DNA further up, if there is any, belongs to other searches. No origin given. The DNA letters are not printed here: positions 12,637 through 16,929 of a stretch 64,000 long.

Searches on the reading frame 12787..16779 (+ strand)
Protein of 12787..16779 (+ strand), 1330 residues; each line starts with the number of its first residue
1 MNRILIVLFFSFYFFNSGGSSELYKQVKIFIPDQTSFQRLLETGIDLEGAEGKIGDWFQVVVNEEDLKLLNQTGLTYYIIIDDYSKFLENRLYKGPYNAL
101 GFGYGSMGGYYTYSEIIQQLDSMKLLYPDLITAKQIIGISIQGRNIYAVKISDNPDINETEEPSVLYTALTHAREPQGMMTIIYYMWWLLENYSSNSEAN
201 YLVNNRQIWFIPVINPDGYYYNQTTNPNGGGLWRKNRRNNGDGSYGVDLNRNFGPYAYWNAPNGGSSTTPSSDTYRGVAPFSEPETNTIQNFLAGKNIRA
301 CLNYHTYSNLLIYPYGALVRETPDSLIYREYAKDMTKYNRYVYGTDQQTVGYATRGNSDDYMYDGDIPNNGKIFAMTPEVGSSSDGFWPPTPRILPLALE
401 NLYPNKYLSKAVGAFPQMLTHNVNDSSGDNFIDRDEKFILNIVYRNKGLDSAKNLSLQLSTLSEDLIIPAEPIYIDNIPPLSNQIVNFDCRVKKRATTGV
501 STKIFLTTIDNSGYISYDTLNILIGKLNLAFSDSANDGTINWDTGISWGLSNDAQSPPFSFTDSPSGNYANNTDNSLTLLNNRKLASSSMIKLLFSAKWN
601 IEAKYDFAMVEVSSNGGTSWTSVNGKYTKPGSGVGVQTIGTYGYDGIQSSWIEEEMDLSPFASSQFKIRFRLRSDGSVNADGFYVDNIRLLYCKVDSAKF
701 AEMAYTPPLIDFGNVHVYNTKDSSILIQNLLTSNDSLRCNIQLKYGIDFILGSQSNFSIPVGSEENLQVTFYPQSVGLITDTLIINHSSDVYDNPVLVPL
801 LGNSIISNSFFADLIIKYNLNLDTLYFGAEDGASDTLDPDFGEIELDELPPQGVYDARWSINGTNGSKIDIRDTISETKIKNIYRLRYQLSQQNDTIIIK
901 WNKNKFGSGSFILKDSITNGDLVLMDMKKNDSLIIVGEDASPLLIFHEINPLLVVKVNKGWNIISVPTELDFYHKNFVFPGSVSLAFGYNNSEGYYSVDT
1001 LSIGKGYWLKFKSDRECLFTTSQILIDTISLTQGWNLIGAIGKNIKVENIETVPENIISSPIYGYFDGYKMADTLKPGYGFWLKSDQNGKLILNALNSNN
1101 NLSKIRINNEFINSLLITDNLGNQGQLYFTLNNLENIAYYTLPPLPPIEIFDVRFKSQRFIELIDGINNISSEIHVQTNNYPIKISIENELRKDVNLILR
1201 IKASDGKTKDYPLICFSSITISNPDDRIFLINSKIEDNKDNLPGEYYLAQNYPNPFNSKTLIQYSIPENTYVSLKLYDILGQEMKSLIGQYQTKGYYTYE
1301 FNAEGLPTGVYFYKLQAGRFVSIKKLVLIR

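Call 53: search_protein_families(library=pfam, proteins=[window:12787-16779:+], max_evalue=0.00001)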
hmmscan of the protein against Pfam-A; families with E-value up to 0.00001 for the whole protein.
window:12787-16779:+ (1330 aa): 4 families
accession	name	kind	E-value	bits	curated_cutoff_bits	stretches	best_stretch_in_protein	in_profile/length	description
PF00246.29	Peptidase_M14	-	3.9e-64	217.5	21.6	1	116-402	1-284/286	Zinc carboxypeptidase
PF20773.4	InhA-like_MAM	-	1.8e-16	60.6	26.9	1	580-690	54-162/191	Immune inhibitor A-like, MAM domain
PF18962.6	Por_Secre_tail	-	6.8e-09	36.3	27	1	1252-1327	2-74/75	Secretion system C-terminal sorting domain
PF22073.2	Cep192_D4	-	5.8e-07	30.1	35.5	1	709-802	10-109/112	Cep192 domain 4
